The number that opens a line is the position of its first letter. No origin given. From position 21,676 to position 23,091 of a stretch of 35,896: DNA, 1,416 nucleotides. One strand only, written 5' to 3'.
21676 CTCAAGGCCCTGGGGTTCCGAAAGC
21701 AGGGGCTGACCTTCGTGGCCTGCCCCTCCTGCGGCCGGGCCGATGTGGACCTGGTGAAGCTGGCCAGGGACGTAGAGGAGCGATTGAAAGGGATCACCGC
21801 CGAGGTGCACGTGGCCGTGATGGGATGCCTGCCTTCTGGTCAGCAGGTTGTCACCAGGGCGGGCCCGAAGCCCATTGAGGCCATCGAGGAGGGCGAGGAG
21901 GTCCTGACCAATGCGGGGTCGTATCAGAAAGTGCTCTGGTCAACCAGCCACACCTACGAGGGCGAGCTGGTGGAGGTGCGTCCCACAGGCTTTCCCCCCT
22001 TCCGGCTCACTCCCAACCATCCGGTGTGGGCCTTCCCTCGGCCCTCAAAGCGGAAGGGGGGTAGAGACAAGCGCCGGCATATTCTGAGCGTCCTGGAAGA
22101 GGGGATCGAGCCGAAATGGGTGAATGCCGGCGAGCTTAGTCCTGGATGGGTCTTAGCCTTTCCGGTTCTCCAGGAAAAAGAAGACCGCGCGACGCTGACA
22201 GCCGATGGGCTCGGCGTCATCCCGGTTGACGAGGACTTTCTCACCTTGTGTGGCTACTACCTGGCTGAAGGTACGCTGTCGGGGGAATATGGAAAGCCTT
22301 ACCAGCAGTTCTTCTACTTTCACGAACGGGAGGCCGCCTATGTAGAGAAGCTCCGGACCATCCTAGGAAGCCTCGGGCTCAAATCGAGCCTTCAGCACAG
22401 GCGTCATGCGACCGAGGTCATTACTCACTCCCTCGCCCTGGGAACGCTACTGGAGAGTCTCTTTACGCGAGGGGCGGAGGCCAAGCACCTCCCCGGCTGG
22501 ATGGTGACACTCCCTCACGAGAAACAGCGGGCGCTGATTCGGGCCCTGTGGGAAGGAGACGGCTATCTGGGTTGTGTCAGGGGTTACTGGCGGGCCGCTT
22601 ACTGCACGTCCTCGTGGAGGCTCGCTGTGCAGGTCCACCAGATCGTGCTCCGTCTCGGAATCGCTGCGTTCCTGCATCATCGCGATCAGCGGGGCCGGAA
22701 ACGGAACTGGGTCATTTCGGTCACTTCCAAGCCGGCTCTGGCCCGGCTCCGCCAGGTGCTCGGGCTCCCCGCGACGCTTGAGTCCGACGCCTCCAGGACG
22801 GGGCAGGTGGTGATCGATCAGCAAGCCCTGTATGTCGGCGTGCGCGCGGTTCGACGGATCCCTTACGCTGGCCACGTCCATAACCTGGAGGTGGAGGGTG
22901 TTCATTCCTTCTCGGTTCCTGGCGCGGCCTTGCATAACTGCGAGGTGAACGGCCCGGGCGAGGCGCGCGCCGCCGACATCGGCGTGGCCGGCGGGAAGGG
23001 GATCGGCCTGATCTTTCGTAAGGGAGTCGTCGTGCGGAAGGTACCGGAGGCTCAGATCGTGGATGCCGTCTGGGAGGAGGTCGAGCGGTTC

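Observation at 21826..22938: Full-size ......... intein inside the essential isoprenoid enzyme IspG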

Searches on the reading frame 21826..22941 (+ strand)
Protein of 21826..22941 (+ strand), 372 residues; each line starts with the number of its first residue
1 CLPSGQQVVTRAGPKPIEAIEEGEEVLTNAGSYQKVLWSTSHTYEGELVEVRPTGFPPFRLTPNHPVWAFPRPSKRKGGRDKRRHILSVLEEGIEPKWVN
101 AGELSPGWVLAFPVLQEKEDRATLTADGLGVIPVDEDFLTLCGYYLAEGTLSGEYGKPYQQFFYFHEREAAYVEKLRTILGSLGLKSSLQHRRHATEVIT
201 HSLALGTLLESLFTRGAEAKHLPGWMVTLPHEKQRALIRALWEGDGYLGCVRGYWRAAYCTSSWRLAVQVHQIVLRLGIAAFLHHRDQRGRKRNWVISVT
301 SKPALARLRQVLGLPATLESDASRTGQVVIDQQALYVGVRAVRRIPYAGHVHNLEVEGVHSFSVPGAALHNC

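Call 4: search_protein_families(library=pfam, proteins=[window:21826-22938:+], max_evalue=1)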
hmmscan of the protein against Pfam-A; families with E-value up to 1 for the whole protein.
window:21826-22938:+ (371 aa): 3 families
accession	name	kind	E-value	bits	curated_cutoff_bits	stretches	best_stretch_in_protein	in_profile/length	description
PF14528.11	LAGLIDADG_3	-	4.4e-13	49.7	22.5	2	232-312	1-81/82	LAGLIDADG-like domain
PF13403.11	Hint_2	-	5.7e-07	30.5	28.4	1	1-54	2-55/147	Hint domain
PF14890.11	Intein_splicing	-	0.0056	16.9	35.8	1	46-371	48-155/155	Intein splicing domain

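Call 5: search_protein_families(library=ncbifam, proteins=[window:21826-22938:+], max_evalue=0.1)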
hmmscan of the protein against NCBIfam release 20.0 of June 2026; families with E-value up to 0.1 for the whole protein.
window:21826-22938:+ (371 aa): 5 families
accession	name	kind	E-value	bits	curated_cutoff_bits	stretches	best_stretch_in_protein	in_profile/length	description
NF005852.0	PRK07773.1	equivalog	3.9e-10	38.7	780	1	211-315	589-697/886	replicative DNA helicase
NF038098.1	GyrA_w_intein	exception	1e-06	26.9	1850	1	206-289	308-392/1232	intein-containing DNA gyrase subunit A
NF045703.1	rSAM_Tes_intein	exception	3.5e-05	21.8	1700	1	173-362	399-600/1040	tetraether lipid synthase Tes, intein-containing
NF011303.0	PRK14715.1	equivalog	0.00011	19.5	1585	1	136-282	1118-1261/1627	DNA-directed DNA polymerase II large subunit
NF007072.0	PRK09519.1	equivalog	0.00047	18.6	1024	1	127-294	351-522/790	intein-containing recombinase RecA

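Call 6: search_solved_structures(query=window:21826-22941:+, max_evalue=1, show_alignments=2)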
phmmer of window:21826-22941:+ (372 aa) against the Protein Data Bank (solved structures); distinct sequences matched with E-value up to 1: 3.
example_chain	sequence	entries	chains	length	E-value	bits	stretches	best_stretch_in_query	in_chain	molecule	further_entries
4nna_A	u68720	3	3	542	0.29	12.9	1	192-293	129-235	OBCA, Oxalate Biosynthetic Component A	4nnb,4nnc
2cw7_A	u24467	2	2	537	0.46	12.3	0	130-282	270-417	Endonuclease PI-PkoII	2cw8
1ig8_A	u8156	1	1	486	0.57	12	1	83-128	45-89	hexokinase PII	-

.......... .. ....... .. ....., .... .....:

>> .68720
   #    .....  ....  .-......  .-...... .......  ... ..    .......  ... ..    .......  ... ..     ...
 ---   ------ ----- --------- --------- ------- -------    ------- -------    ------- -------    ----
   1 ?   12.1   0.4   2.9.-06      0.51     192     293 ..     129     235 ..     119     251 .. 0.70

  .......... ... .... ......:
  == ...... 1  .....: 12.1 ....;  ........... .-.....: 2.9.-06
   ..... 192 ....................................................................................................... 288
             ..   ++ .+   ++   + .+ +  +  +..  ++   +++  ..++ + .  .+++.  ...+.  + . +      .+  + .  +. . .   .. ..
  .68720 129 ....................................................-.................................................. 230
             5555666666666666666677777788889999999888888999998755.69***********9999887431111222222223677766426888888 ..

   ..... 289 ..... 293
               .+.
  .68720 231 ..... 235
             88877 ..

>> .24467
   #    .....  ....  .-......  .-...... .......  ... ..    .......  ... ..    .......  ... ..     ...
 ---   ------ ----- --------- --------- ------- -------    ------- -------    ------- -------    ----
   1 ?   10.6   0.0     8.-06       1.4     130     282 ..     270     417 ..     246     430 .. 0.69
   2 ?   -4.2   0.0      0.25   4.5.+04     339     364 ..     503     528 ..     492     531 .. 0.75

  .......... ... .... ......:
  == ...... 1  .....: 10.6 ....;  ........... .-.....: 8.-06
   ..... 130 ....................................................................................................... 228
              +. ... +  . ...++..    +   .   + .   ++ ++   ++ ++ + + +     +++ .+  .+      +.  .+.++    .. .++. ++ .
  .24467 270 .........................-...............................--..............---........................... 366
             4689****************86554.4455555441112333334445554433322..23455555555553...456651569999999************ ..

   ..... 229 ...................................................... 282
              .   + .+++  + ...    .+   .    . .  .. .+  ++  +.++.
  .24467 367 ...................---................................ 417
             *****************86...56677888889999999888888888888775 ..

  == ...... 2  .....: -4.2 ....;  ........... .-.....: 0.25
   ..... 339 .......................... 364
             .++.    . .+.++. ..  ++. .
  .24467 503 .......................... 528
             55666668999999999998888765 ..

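Call 8: find_homologous_proteins(query=window:21826-22938:+, max_evalue=0.001)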
Query window:21826-22938:+ (371 aa): 58 proteins with E <= 0.001 among 6547 candidates.
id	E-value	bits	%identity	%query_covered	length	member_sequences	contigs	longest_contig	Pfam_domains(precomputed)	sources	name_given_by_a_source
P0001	2.0e-194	664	77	100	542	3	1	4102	PF04551.20,PF14528.12,PF26540.1,PF13403.12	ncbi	-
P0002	4.6e-179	613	78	92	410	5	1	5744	PF14528.12,PF26540.1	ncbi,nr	ncbi:MAG: flavodoxin-dependent (E)-4-hydroxy-3-methylbut-2-enyl-diphosphate synthase, partial [Candi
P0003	1.9e-166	571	65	100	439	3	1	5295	PF14528.12,PF26540.1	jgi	-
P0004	2.8e-165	568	65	100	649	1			PF04551.20,PF14528.12,PF26540.1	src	-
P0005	2.6e-164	564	64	100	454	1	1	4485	PF14528.12,PF26540.1,PF13403.12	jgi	jgi:hypothetical protein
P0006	7.9e-164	563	64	100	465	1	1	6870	PF14528.12,PF26540.1,PF13403.12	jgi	jgi:intein/homing endonuclease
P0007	9.3e-164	563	65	100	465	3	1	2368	PF14528.12,PF26540.1,PF13403.12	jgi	jgi:hypothetical protein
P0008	1.8e-163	562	65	100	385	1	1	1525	PF14528.12,PF13403.12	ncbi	ncbi:MAG: LAGLIDADG family homing endonuclease, partial [Candidatus Rokuibacteriota bacterium]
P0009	7.3e-163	560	67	98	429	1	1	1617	PF14528.12,PF26540.1,PF13403.12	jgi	jgi:intein/homing endonuclease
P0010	1.0e-160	553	63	100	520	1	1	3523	PF04551.20,PF14528.12,PF26540.1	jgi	jgi:intein/homing endonuclease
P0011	4.8e-160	550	68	95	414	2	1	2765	PF14528.12,PF26540.1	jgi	jgi:intein/homing endonuclease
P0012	7.8e-159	546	65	100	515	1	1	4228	PF04551.20,PF14528.12,PF26540.1,PF13403.12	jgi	-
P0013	2.8e-157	541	66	100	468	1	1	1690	PF14528.12,PF26540.1,PF13403.12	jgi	jgi:hypothetical protein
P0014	1.2e-152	526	80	76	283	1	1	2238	PF14528.12,PF13403.12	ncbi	ncbi:MAG: LAGLIDADG family homing endonuclease, partial [Candidatus Methylomirabilales bacterium]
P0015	3.2e-140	485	59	100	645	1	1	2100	PF04551.20,PF14528.12,PF26540.1,PF13403.12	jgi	jgi:intein/homing endonuclease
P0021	5.2e-118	412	60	83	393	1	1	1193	PF04551.20,PF14528.12,PF26540.1,PF13403.12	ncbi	ncbi:MAG: flavodoxin-dependent (E)-4-hydroxy-3-methylbut-2-enyl-diphosphate synthase, partial [Candi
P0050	5.9e-34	135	45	34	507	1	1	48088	PF04551.20,PF26540.1,PF13403.12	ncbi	-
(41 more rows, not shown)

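Call 17: find_related_loci(query=A2, collection=genome_contigs, flank=6000)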
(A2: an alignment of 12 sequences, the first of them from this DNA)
Query A2 (371 aa) in genome_contigs; peptide patterns used: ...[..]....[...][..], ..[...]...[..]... (x = any residue, [..] = any of these).
297 stretches matched a pattern; 197 encode a relative of the query (tblastn E <= 1e-3); the best 80 are kept; 80 distinct loci.
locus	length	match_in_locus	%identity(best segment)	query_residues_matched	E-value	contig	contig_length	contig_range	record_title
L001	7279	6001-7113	78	1-371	0e+0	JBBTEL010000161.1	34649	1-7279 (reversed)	MAG: Candidatus Methylomirabilota bacterium isolate H43-bin120_1 H43_bin120_1_000000000161, whole genome shotgun sequenc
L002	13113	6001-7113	74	1-371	0e+0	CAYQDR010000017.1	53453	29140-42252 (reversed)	MAG TPA_asm: uncultured bacterium isolate binchicken_co21_484 genome assembly, contig: NODE_147_length_53453_cov_14.3175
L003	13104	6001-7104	75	1-371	0e+0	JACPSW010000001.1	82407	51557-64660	MAG: Candidatus Rokuibacteriota bacterium isolate NC_groundwater_716_Ag_S-0.2um_69_13 S36_SO-2_scaffold_23565, whole gen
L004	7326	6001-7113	77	1-371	0e+0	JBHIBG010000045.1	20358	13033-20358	MAG: Candidatus Methylomirabilia bacterium isolate K_2_bin.23 NODE_1132_length_20358_cov_43.386544, whole genome shotgun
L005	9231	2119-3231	73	1-371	0e+0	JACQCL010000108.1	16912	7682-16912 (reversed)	MAG: Candidatus Rokuibacteriota bacterium isolate NC_groundwater_967_Pr1_S-0.2um_66_23 Montesol18-Sp2_coassembly_scaffol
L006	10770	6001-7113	68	1-371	1e-174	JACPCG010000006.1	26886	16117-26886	MAG: Candidatus Rokuibacteriota bacterium isolate NC_groundwater_277_Ag_S-0.2um_71_17 S5_GD2017_2_S2_scaffold_5337, whol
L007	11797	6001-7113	67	1-371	2e-174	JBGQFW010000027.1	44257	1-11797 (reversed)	MAG: Candidatus Methylomirabilia bacterium isolate OBJ2_061818_090_42 k141_669169_length_44257_cov_16.1714, whole genome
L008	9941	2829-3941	69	1-371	3e-172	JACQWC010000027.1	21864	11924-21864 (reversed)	MAG: Candidatus Rokuibacteriota bacterium isolate NC_groundwater_1479_Ag_S-0.65um_71_44 S_p65_S5_coassembly_k141_589161,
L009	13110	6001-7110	68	1-371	3e-172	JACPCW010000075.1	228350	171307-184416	MAG: Candidatus Rokuibacteriota bacterium isolate NC_groundwater_293_Ag_S-0.65um_70_13 S6_GD2017_2_S65_scaffold_101, who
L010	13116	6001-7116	69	1-371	9e-172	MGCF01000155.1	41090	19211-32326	MAG: Candidatus Rokubacteria bacterium RIFCSPLOWO2_02_FULL_73_56 rifcsplowo2_02_scaffold_6060, whole genome shotgun sequ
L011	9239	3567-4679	68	1-371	3e-170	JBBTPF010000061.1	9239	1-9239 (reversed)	MAG: Candidatus Methylomirabilota bacterium isolate H32-bin017_2 H32_bin017_2_000000000061, whole genome shotgun sequenc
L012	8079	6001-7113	65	1-371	4e-170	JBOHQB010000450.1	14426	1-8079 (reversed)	MAG: Candidatus Rokuibacteriota bacterium isolate H1-B1_metabat2.bin.40_sub k127_233936, whole genome shotgun sequence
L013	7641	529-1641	66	1-371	6e-169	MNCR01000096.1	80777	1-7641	MAG: Candidatus Rokubacteria bacterium 13_2_20CM_69_15_1 13_2_20cm_scaffold_522, whole genome shotgun sequence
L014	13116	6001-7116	67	1-371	5e-167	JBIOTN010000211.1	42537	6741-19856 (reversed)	MAG: Candidatus Rokuibacteriota bacterium isolate MAG159 k127_432380, whole genome shotgun sequence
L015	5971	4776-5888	67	1-371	3e-167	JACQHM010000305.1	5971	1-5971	MAG: Candidatus Methylomirabilota bacterium isolate NC_groundwater_1099_Ag_S2p5_61_69 S_2p5_S6_coassembly_k141_5218003,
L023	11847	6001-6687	66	148-371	2e-94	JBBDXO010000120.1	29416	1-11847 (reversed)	MAG: Candidatus Rokuibacteriota bacterium isolate LejiaD_2_71_22 Lejia_D_2569_length_29416_cov_12, whole genome shotgun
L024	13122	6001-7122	43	1-371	2e-90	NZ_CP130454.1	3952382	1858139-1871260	Candidatus Fervidibacter sacchari strain PD1 chromosome, complete genome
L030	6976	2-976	42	47-371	1e-72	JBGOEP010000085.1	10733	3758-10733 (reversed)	MAG: Candidatus Fervidibacter sp. isolate 3300025345_2 Ga0209669_101321, whole genome shotgun sequence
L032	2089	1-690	43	147-371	4e-51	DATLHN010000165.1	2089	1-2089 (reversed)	MAG TPA_asm: Armatimonadaceae bacterium isolate SMAG_U13641 k141_516353, whole genome shotgun sequence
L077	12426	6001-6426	48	1-371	4e-33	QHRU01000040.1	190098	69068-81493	MAG: Candidatus Rokuibacteriota bacterium isolate AR7 14_0929_02_30cm_scaffold_83_curated, whole genome shotgun sequence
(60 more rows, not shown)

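Call 39: predict_structure(alignment_id=A2)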
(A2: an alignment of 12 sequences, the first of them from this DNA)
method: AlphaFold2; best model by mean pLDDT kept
length: 371 residues; sequences in the alignment: 12
mean_pLDDT: 91.1   pTM: 0.90
mean pLDDT of the five models: 91.1, 91.1, 90.6, 89.8, 88.6
residues with pLDDT >= 90: 282; 70-90: 72; 50-70: 16; < 50: 1
segments of 3 or more residues with pLDDT < 50: none
pLDDT, mean of each block of 10 residues (from residue 1): 96 94 95 95 97 94 97 79 85 93 95 94 93 96 95 89 90 96 95 91 96 92 94 97 88 83 94 96 80 83 90 75 66 94 97 93 94 86
secondary structure, 60 per line:
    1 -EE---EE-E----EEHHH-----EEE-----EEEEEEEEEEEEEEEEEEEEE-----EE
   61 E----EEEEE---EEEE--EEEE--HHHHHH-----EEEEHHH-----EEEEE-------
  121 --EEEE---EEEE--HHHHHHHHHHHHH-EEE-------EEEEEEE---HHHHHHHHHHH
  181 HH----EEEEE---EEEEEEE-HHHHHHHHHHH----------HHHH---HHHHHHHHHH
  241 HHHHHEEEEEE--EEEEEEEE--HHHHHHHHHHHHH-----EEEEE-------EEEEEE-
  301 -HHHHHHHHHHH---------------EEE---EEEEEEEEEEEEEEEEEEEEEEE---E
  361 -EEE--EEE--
elements in order: E25-27 E33-53 E59-61 E66-70 E74-77 E80-83 H86-91 E97-100 E109-113 E123-126 E130-133 H136-148 E150-152 E160-166 H170-182 E187-191 E195-201 H203-213 H224-227 H231-245 E246-251 E254-261 H264-276 E282-286 E294-299 H302-312 E328-330 E334-356 E362-364 E367-369

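Call 44: fold_search(model_id=the predicted structure, library=pdb)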
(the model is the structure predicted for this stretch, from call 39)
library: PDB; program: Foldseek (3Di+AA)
matches with E <= 10: 1059; with E <= 0.001: 100
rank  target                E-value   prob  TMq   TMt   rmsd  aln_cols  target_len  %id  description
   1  7qsu                  2.0e-21  1.00  0.72  0.73   5.0       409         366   18  Crystal structure of homing endonuclease-associated TliVMA intein (C1A, d333-339) (released 2022-03-30)
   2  7qss                  6.7e-20  1.00  0.72  0.62   7.0       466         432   16  Crystal structure of homing endonuclease-associated TliVMA intein (C1A) (released 2022-03-30)
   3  1vde_A                6.8e-19  1.00  0.61  0.55   7.9       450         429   13  PI-SCEI, A HOMING ENDONUCLEASE WITH PROTEIN SPLICING ACTIVITY (released 1998-04-08)
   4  1vde_B                8.2e-18  1.00  0.61  0.55   8.3       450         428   14  PI-SCEI, A HOMING ENDONUCLEASE WITH PROTEIN SPLICING ACTIVITY (released 1998-04-08)
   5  1ef0_A                4.0e-17  1.00  0.59  0.53   8.4       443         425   13  CRYSTAL STRUCTURE OF PI-SCEI MINIPRECURSOR (released 2000-06-07)
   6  1jva_B                6.6e-17  1.00  0.62  0.55   7.5       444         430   13  CRYSTAL STRUCTURE OF THE VMA1-DERIVED ENDONUCLEASE BEARING THE N AND C EXTEIN PROPEPTIDES (released 2002-08-29)
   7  1jva_A                1.4e-15  1.00  0.60  0.53   8.0       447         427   13  CRYSTAL STRUCTURE OF THE VMA1-DERIVED ENDONUCLEASE BEARING THE N AND C EXTEIN PROPEPTIDES (released 2002-08-29)
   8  1um2_B                5.1e-15  1.00  0.62  0.56   7.7       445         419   12  Crystal Structure of the Vma1-Derived Endonuclease with the Ligated Extein Segment (released 2004-09-22)
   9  1lws_A                5.4e-15  1.00  0.59  0.52   8.2       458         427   14  Crystal structure of the intein homing endonuclease PI-SceI bound to its recognition sequence (released 2002-09-27)
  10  7qst                  6.1e-15  1.00  0.63  0.65   6.3       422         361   15  Crystal structure of homing endonuclease-associated PhoVMA intein (C1A) (released 2022-03-30)
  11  1lwt_A                1.7e-14  1.00  0.59  0.51   8.7       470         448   14  Crystal structure of the intein homing endonuclease PI-SceI bound to its substrate DNA (Ca2+ free) (released 2002-09-27)
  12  1dfa                  2.4e-14  1.00  0.59  0.55   8.2       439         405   13  CRYSTAL STRUCTURE OF PI-SCEI IN C2 SPACE GROUP (released 1999-12-08)
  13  1um2_A                2.5e-14  1.00  0.62  0.56   7.6       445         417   14  Crystal Structure of the Vma1-Derived Endonuclease with the Ligated Extein Segment (released 2004-09-22)
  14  2cw7                  9.2e-14  1.00  0.66  0.47   9.1       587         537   14  Crystal structure of intein homing endonuclease II (released 2006-04-18)
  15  1ef0_B                1.0e-13  1.00  0.60  0.57   7.7       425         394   13  CRYSTAL STRUCTURE OF PI-SCEI MINIPRECURSOR (released 2000-06-07)
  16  1dq3                  1.2e-13  1.00  0.64  0.54   7.0       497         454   11  CRYSTAL STRUCTURE OF AN ARCHAEAL INTEIN-ENCODED HOMING ENDONUCLEASE PI-PFUI (released 2000-07-05)
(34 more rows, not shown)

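Call 62: find_related_loci(query=A2, collection=viral_contigs, flank=3000)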
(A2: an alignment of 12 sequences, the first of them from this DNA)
Query A2 (371 aa) in viral_contigs; peptide patterns used: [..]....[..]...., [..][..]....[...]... (x = any residue, [..] = any of these).
210 stretches matched a pattern; 139 encode a relative of the query (tblastn E <= 1e-3); the best 80 are kept; 80 distinct loci.
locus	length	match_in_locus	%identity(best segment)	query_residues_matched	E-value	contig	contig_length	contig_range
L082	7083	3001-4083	30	1-371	3e-36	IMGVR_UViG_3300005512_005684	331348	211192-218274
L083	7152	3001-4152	28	1-371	5e-36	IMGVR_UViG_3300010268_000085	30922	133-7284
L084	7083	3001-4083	29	1-371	8e-33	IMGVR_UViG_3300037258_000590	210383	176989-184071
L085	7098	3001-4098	26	1-371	9e-31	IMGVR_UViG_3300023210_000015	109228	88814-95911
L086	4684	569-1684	26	1-371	4e-29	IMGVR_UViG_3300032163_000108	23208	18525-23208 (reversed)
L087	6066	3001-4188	29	1-371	5e-28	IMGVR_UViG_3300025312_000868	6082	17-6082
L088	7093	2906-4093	29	1-371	6e-28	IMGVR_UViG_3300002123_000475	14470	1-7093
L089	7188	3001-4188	29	1-371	6e-28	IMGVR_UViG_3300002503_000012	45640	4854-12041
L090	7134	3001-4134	27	1-371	3e-27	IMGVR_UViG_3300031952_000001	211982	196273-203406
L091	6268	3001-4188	29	1-371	6e-28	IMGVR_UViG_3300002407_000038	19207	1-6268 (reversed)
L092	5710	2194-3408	27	1-371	1e-25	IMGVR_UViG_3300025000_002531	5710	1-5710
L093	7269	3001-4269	25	1-371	2e-25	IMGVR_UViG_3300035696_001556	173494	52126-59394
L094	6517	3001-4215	27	1-371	1e-25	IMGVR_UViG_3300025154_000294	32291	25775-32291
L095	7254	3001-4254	25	1-371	2e-25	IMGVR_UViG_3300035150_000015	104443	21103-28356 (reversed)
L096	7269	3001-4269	24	1-371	8e-25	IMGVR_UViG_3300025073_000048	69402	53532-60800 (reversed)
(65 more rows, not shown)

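Call 65: list_cluster_members(proteins=[P0002, P0021, P0050])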
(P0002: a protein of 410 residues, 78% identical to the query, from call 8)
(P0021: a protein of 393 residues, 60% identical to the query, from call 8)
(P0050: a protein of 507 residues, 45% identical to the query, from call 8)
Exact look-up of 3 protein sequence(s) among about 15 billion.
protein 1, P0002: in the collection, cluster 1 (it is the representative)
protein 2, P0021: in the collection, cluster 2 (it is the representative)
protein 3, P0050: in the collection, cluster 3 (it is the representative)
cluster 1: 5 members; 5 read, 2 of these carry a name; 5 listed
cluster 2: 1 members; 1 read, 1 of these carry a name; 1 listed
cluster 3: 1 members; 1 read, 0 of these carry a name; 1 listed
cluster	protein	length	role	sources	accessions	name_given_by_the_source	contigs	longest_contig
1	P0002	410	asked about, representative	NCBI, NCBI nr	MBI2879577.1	MAG: flavodoxin-dependent (E)-4-hydroxy-3-methylbut-2-enyl-diphosphate synthase, partial ... | flavodoxin-dependent (E)-4-hydroxy-3-methylbut-2-enyl-diphosphate synthase [Candidatus ...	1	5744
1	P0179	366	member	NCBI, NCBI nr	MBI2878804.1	MAG: flavodoxin-dependent (E)-4-hydroxy-3-methylbut-2-enyl-diphosphate synthase ... | flavodoxin-dependent (E)-4-hydroxy-3-methylbut-2-enyl-diphosphate synthase [Candidatus ...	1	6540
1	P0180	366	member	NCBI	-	-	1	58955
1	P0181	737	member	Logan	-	-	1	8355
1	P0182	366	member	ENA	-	-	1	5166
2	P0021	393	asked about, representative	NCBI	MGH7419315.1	MAG: flavodoxin-dependent (E)-4-hydroxy-3-methylbut-2-enyl-diphosphate synthase, partial ...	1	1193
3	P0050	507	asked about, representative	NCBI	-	-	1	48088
